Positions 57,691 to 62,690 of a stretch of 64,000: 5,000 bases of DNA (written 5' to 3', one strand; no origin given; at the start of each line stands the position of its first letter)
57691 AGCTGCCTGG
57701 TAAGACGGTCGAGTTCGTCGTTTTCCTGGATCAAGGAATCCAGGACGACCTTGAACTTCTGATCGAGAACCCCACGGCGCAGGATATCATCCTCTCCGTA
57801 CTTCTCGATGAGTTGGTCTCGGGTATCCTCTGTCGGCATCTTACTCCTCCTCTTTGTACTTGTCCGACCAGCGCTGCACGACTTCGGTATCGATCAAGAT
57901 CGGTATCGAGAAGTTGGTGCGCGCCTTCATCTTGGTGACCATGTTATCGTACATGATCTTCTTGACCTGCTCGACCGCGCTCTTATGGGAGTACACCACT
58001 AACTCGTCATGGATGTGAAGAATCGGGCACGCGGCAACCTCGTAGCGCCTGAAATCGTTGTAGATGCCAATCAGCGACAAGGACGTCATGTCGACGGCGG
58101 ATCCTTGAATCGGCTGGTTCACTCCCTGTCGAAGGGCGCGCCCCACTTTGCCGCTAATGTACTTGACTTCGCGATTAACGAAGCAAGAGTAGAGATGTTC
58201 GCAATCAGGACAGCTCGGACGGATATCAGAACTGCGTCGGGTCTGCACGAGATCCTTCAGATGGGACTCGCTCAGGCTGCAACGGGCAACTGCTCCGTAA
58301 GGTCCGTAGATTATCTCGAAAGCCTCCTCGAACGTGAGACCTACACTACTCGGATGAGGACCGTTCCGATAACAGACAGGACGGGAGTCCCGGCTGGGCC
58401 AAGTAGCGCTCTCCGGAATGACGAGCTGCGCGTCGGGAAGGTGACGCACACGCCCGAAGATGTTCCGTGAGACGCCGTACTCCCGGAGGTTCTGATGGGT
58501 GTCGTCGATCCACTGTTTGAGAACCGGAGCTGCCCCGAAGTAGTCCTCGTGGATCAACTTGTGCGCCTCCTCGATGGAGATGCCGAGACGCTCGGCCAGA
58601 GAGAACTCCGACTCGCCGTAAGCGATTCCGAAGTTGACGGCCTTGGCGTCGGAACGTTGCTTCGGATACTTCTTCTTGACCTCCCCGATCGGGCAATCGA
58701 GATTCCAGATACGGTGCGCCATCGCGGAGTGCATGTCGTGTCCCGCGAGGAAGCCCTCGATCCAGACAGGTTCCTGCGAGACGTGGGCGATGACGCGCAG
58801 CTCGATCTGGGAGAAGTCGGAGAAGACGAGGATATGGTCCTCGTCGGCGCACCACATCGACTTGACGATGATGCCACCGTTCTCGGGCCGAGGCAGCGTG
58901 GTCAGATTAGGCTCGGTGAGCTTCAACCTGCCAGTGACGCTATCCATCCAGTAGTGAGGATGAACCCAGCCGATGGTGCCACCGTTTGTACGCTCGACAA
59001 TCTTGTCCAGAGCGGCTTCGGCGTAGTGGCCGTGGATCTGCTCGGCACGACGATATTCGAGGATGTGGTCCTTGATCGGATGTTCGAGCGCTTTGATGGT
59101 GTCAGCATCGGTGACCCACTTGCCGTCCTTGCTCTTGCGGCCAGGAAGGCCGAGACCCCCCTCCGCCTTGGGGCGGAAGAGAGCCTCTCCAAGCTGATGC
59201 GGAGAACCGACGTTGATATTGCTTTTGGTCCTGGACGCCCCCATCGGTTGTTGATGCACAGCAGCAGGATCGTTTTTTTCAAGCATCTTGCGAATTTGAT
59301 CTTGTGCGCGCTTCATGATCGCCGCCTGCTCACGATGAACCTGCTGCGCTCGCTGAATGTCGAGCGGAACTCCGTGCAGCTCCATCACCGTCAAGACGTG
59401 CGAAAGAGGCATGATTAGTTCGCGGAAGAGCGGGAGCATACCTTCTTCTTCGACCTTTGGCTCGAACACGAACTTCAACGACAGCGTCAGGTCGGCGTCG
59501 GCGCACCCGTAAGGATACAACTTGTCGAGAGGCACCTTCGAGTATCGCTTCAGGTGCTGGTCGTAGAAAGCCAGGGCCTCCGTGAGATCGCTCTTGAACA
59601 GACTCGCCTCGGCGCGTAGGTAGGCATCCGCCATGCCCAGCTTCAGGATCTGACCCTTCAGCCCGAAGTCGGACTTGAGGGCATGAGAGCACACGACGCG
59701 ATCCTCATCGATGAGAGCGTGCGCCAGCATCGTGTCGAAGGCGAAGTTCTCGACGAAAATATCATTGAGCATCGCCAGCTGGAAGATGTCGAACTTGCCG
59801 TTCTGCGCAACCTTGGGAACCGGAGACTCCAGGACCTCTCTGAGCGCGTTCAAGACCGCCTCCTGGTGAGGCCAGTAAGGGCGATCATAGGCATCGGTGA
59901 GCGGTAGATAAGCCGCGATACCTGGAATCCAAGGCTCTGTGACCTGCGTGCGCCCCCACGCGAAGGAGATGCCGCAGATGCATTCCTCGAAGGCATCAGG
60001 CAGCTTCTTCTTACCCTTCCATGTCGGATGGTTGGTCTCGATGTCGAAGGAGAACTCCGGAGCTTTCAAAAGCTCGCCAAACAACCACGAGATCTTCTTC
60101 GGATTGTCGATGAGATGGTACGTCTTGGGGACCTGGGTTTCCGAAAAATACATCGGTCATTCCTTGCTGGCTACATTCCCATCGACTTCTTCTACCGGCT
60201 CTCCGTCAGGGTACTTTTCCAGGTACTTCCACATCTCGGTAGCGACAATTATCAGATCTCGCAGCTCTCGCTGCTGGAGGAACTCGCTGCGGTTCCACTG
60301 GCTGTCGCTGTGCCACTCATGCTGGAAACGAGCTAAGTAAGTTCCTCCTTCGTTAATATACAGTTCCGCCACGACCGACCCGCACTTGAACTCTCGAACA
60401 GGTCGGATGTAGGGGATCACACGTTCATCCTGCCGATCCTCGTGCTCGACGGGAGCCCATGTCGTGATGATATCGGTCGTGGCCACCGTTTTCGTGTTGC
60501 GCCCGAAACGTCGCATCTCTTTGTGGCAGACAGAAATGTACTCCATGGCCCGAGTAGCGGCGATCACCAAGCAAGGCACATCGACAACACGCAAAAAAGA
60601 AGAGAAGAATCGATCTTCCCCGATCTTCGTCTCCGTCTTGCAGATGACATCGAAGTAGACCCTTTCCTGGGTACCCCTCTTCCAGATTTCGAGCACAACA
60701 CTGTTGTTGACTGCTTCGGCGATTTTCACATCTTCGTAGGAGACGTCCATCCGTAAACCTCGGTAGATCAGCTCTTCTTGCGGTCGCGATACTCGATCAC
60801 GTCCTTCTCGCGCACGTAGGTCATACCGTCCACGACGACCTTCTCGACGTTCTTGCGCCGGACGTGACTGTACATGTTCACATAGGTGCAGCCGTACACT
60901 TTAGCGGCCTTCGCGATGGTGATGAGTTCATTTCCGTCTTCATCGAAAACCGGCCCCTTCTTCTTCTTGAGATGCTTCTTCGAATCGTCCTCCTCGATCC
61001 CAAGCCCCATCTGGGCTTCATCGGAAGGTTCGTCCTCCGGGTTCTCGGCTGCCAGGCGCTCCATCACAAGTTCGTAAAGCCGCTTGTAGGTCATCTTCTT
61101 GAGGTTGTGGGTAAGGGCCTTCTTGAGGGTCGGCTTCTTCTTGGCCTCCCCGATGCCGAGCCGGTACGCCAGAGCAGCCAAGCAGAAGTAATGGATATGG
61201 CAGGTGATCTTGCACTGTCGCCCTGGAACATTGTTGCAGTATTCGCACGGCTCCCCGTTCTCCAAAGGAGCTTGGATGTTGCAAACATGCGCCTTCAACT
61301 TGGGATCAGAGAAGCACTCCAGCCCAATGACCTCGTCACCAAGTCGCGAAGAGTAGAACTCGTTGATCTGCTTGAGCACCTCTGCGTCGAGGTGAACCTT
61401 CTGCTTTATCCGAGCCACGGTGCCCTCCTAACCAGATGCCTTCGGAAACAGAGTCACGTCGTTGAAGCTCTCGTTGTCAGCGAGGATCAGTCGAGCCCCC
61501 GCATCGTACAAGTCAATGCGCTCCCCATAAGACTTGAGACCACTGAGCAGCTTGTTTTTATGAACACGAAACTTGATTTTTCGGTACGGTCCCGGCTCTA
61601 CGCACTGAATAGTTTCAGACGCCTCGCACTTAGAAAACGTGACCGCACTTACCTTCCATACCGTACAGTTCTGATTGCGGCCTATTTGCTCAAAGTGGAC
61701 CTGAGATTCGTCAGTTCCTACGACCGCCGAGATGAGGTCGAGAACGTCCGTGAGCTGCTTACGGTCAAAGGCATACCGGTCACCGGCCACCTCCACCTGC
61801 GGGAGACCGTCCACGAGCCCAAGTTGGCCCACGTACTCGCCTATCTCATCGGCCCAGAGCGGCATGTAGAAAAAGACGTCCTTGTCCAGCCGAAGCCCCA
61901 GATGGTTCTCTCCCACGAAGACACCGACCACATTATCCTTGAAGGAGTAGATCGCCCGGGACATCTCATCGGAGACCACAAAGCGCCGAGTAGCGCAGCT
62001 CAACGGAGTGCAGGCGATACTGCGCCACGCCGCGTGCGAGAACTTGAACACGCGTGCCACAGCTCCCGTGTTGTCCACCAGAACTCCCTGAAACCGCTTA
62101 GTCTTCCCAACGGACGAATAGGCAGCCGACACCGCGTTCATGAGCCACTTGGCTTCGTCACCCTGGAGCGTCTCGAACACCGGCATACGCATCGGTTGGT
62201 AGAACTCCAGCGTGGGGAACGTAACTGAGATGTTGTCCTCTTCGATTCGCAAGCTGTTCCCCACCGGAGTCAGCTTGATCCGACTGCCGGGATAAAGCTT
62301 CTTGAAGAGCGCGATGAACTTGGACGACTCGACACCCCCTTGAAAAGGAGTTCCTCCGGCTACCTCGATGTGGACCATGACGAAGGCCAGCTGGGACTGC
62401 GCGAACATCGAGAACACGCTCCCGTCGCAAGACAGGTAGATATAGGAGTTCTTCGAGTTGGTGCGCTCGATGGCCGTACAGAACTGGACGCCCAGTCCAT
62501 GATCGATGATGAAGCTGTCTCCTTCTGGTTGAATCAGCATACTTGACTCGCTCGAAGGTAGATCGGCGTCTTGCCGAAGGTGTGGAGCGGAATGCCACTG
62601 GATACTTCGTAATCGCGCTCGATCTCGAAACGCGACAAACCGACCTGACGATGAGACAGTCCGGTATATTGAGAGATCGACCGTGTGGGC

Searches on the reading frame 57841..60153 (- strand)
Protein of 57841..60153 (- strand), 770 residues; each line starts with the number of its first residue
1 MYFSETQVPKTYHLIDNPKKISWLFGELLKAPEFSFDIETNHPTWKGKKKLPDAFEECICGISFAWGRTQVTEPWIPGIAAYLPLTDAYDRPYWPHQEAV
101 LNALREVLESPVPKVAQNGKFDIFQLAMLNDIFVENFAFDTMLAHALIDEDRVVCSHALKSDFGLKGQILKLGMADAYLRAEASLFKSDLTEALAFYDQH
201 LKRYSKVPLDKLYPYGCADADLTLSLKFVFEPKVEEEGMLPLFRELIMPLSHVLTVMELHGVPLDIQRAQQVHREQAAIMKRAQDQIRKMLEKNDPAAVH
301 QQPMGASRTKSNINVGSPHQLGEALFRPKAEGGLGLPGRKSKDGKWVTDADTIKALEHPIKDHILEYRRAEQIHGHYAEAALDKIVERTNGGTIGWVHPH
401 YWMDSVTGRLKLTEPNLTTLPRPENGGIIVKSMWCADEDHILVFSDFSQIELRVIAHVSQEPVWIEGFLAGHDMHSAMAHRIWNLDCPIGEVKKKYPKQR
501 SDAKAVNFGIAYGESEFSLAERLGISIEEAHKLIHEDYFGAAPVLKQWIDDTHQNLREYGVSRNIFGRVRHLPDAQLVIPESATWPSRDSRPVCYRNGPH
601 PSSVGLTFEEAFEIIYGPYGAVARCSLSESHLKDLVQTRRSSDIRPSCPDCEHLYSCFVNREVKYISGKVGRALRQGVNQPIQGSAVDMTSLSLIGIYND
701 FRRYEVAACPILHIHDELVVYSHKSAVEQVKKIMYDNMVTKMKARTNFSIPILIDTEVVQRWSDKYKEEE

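Call 10: search_protein_families(library=phrogs, proteins=[window:57841-60153:-], max_evalue=0.001)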
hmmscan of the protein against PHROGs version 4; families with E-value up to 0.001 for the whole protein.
window:57841-60153:- (770 aa): 8 families
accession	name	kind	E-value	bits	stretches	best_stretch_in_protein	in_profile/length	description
phrog_17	-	DNA, RNA and nucleotide metabolism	3.9e-107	360.8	1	14-768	654-1236/1445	DNA polymerase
phrog_2573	-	DNA, RNA and nucleotide metabolism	2e-41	143.3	2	431-563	6-148/336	DNA polymerase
phrog_5995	-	DNA, RNA and nucleotide metabolism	8.2e-25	88.7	2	669-769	75-182/236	DNA polymerase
phrog_10285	-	DNA, RNA and nucleotide metabolism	2e-16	60.9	1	416-553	31-168/321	DNA polymerase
phrog_12241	-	DNA, RNA and nucleotide metabolism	3.5e-11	43.7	1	53-421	140-494/502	DNA polymerase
phrog_15971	-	DNA, RNA and nucleotide metabolism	1e-08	35.8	1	251-547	11-258/376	DNA polymerase I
phrog_23226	-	DNA, RNA and nucleotide metabolism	4.2e-07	29.8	0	404-484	302-383/611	DNA polymerase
phrog_24147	-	DNA, RNA and nucleotide metabolism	0.00018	22.7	1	682-764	10-91/93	DNA polymerase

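Call 11: search_protein_families(library=pfam, proteins=[window:57841-60153:-], max_evalue=0.001)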
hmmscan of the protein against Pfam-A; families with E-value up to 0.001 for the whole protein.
window:57841-60153:- (770 aa): 2 families
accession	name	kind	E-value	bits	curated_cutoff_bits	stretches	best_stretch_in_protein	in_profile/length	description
PF00476.26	DNA_pol_A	-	5.5e-75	253.1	34.3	2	309-575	26-281/381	DNA polymerase family A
PF01612.26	DNA_pol_A_exo1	-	1.5e-09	38.3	23.6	1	13-234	2-172/173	3'-5' exonuclease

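Call 35: search_dna_similar(query=window:57841-60153:-, collection=phages, mode=protein, max_rows=15)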
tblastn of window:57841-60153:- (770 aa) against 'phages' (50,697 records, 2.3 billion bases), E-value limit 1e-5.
Records with a match: 3682; places in all: 3684; records where one place covers at least 80% of the query: 15.
Best place of each record, by identity: <60% 3682.
By first word of the organism name: Vibrio 522; Mycobacterium 425; Salmonella 329; Microbacterium 313; Staphylococcus 304; Bacillus 229; Escherichia 196; Pseudomonas 159; Enterococcus 143; Klebsiella 112; and 100 more.
By host as written in the record: - 577; Mycobacterium smegmatis mc2 155 292; Microbacterium foliorum NRRL B-24224 138; Microbacterium foliorum NRRL B-24224 SEA 133; Staphylococcus aureus 98; Mycobacterium smegmatis mc#155 70; Escherichia coli 66; Salmonella enterica subsp. enterica serovar Enteritidis PT1 53; and 705 more.
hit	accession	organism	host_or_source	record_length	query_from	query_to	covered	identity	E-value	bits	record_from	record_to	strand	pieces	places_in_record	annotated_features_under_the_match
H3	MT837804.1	Bacteriophage sp.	human fecal samples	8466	3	762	86%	29.8%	1e-50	253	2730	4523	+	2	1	record has no annotation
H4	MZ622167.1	Gordonia phage Vine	Gordonia rubripertincta NRRL B-16540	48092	8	765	98%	24.3%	2e-26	122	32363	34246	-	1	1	47: DNA polymerase I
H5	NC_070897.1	Gordonia phage Vine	Gordonia rubripertincta NRRL B-16540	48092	8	765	98%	24.3%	2e-26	122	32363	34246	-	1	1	47: DNA polymerase I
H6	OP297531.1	Gordonia phage SummitAcademy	Gordonia rubripertincta Grub38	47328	8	765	98%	24.0%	2e-26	122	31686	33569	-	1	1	44: DNA polymerase I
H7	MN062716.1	Gordonia phage Mayweather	soil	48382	8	765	98%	24.0%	3e-25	118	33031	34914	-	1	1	49: DNA polymerase I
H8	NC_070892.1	Gordonia phage Mayweather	soil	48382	8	765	98%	24.0%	3e-25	118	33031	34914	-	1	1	49: DNA polymerase I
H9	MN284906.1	Gordonia phage CherryonLim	Gordonia rubripertincta NRRL B-16540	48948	8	765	98%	23.8%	2e-26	122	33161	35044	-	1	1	46: DNA polymerase I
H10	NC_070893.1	Gordonia phage CherryonLim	Gordonia rubripertincta NRRL B-16540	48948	8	765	98%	23.8%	2e-26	122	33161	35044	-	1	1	46: DNA polymerase I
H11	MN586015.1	Gordonia phage Lauer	Gordonia rubripertincta NRRL B-16540 SEA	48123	8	765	98%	23.6%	2e-25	119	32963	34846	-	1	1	41: DNA polymerase I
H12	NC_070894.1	Gordonia phage Lauer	Gordonia rubripertincta NRRL B-16540 SEA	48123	8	765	98%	23.6%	2e-25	119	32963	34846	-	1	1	41: DNA polymerase I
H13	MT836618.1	Bacteriophage sp.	human fecal samples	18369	48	764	80%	29.0%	2e-42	229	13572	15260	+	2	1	record has no annotation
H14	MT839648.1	Bacteriophage sp.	human fecal samples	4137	8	574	74%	30.4%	2e-53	206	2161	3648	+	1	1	record has no annotation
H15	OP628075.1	Lysinibacillus phage vB_LfM_LysYB1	Lysinibacillus fusiformis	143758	94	758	74%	29.8%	8e-36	209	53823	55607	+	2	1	DNA polymerase family A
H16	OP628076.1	Lysinibacillus phage vB_LfM_LysYB2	Lysinibacillus fusiformis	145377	94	758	74%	29.8%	8e-36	209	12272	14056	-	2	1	DNA polymerase family A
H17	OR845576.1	Escherichia phage ECO95 1-6-1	Escherichia coli O157:H7 ATCC 43895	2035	14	574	73%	30.1%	5e-48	186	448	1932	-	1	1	record has no annotation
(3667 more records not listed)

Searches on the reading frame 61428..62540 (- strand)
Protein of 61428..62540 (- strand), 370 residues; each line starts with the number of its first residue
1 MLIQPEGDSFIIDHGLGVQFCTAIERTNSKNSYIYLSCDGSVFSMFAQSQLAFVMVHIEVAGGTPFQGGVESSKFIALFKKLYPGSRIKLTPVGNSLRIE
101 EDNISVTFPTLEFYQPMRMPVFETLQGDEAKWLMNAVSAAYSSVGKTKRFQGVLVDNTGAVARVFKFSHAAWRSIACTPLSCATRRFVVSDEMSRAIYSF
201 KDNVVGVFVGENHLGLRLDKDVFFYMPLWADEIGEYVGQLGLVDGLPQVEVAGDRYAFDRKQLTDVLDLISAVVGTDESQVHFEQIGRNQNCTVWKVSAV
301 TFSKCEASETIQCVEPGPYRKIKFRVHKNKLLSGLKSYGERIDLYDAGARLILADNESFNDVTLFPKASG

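Call 38: search_protein_families(library=phrogs, proteins=[window:61428-62540:-], max_evalue=0.001)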
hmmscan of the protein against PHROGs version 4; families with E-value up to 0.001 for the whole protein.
window:61428-62540:- (370 aa): 1 family
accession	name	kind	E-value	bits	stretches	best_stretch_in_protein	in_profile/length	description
phrog_947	-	DNA, RNA and nucleotide metabolism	1.8e-10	41.3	1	34-284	35-283/368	DNA polymerase processivity factor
